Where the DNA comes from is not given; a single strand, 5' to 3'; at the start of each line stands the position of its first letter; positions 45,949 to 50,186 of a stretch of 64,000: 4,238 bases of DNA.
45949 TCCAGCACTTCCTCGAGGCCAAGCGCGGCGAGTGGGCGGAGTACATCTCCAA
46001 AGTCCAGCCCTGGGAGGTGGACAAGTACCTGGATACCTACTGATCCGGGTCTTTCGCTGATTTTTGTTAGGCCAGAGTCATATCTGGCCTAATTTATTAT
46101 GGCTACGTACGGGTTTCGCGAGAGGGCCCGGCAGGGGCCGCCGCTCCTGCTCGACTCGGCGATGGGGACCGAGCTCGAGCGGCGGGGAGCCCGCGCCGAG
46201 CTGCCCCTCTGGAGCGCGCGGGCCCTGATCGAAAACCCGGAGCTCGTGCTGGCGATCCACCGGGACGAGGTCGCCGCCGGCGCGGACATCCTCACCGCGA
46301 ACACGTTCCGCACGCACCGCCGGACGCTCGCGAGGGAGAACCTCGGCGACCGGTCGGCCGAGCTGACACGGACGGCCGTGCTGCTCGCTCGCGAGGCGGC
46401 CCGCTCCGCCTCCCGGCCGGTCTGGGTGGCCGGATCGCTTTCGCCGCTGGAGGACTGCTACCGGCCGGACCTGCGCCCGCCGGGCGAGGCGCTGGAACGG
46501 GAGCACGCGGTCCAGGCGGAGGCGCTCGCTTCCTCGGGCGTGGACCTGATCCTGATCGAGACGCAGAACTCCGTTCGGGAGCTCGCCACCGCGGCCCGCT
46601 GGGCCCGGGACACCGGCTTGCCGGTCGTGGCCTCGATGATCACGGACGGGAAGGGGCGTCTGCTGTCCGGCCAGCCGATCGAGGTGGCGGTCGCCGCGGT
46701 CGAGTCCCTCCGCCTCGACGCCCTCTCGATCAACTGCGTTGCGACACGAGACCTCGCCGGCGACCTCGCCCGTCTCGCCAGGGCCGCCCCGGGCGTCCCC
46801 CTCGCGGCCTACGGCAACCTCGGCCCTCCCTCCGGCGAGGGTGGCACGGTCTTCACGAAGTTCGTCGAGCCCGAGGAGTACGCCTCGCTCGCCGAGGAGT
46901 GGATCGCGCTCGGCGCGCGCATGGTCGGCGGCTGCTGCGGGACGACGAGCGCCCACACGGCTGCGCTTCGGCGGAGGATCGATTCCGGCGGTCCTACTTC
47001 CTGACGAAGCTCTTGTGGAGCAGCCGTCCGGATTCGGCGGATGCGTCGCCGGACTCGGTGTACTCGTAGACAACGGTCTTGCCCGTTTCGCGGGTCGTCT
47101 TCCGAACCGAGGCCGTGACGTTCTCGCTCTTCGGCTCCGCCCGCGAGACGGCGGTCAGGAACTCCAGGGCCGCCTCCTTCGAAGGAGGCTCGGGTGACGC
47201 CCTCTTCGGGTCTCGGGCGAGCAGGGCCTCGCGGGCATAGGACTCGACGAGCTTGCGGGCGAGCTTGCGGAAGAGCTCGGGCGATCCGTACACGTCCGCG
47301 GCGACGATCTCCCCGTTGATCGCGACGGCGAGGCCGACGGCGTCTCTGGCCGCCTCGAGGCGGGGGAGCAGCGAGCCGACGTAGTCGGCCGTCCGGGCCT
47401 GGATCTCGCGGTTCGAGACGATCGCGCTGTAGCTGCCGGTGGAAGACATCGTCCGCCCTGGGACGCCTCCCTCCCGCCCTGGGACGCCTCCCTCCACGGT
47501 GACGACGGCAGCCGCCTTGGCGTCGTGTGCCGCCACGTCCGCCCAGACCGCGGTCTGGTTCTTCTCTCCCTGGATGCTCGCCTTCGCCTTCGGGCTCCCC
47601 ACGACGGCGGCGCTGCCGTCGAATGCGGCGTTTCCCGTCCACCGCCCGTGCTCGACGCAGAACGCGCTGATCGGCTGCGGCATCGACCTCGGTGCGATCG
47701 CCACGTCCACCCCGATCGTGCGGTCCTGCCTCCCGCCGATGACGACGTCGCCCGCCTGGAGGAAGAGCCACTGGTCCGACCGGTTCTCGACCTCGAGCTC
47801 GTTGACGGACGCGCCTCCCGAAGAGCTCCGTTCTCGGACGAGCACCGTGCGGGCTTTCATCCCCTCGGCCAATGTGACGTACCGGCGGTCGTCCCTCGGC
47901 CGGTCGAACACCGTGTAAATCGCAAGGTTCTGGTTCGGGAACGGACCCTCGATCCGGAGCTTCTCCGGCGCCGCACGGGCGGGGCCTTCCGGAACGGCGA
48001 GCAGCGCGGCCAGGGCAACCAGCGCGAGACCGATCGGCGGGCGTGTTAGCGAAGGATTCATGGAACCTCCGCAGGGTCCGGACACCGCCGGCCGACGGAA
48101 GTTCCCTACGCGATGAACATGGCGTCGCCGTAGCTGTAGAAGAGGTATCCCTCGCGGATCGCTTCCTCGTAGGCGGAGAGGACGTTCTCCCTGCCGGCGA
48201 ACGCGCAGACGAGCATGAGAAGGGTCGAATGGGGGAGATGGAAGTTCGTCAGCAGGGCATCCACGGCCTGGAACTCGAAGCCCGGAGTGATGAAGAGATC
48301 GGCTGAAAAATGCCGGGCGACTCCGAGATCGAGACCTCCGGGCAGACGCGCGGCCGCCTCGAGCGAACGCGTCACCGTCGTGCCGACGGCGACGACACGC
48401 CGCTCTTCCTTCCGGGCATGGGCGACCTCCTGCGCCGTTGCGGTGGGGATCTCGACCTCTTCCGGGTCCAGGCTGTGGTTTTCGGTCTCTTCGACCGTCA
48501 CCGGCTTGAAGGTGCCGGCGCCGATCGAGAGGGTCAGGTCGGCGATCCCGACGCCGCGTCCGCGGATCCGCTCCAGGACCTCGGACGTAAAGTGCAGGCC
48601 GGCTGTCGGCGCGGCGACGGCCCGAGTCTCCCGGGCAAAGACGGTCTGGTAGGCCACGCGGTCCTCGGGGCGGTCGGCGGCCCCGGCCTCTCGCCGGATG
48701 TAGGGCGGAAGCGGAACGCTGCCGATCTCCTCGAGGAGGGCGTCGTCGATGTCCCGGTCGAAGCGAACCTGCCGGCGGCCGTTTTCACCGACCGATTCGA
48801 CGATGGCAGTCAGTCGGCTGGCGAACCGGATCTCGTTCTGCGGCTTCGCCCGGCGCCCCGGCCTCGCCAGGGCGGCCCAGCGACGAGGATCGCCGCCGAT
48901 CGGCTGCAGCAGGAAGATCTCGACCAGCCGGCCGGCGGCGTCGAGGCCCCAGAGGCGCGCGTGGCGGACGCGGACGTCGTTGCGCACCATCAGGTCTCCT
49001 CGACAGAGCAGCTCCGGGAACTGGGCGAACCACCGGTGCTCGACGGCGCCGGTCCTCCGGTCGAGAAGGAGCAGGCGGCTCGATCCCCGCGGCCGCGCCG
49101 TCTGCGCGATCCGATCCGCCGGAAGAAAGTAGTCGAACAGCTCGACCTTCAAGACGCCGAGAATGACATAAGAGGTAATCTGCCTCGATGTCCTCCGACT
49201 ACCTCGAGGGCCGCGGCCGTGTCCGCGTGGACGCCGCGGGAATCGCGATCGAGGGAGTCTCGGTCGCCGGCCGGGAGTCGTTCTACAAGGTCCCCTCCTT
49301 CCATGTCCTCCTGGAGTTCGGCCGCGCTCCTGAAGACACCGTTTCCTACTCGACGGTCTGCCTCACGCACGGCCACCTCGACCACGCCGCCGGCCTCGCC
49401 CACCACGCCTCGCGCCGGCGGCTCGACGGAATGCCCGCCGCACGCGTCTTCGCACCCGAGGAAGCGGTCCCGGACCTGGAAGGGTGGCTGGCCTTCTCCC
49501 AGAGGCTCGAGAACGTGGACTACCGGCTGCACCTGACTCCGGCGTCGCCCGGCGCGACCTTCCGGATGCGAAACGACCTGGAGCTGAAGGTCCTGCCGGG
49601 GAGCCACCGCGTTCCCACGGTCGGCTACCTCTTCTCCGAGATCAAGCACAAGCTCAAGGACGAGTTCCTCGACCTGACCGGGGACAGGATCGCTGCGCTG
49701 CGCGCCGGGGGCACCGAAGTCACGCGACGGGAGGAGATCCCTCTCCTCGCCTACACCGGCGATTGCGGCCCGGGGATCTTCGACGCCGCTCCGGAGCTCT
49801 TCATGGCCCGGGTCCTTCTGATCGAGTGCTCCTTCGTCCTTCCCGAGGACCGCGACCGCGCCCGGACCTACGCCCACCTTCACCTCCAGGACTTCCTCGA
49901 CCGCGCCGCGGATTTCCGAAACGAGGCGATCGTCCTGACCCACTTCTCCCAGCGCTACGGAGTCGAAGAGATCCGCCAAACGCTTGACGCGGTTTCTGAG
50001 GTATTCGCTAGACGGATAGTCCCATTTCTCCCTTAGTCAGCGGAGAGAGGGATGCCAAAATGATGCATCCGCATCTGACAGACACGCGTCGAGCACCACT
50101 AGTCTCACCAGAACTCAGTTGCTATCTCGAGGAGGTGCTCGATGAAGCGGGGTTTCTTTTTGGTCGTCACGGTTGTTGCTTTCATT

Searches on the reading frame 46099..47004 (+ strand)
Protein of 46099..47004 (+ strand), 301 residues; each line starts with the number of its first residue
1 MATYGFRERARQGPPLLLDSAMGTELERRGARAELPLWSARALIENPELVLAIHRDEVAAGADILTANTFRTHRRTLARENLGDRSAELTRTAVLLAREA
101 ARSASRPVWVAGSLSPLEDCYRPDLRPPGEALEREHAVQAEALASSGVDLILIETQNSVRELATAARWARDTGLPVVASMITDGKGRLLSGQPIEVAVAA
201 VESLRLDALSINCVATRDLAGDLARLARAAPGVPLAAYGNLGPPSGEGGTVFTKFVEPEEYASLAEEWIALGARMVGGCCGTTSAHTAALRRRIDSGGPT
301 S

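Call 21: search_protein_families(library=pfam, proteins=[window:46099-47004:+], max_evalue=0.001)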
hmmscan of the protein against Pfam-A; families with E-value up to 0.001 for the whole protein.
window:46099-47004:+ (301 aa): 1 family
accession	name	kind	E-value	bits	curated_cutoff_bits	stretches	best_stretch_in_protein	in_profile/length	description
PF02574.22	S-methyl_trans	-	1.7e-64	218.8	22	1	16-293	1-282/283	Homocysteine S-methyltransferase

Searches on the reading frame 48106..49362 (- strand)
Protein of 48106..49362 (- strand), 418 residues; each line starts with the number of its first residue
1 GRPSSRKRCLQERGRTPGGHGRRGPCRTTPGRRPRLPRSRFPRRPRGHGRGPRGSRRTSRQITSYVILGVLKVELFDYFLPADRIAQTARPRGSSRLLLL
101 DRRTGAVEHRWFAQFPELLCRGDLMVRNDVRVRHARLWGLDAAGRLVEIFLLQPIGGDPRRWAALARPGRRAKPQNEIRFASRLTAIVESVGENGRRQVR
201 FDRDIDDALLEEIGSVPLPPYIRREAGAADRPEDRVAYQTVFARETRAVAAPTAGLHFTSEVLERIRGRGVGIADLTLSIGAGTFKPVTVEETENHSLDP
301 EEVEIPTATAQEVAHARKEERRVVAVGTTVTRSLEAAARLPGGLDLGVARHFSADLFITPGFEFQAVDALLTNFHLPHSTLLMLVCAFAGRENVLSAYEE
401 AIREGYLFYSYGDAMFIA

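Call 21: search_protein_families(library=pfam, proteins=[window:48106-49362:-], max_evalue=0.001)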
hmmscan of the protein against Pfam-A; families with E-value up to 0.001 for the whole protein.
window:48106-49362:- (418 aa): 1 family
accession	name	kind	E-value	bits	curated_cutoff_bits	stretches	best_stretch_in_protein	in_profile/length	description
PF02547.20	Queuosine_synth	-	2.9e-112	375.4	25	1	74-417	2-322/322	Queuosine biosynthesis protein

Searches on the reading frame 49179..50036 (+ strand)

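Call 62: search_protein_families(library=pfam, proteins=[window:49179-50036:+], max_evalue=0.00001)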
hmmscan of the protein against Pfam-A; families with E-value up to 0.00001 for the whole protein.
window:49179-50036:+ (285 aa): 1 family
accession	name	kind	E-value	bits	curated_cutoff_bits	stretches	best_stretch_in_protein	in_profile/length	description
PF12706.13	Lactamase_B_2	-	6.8e-14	52.4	27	1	52-256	26-200/200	Beta-lactamase superfamily domain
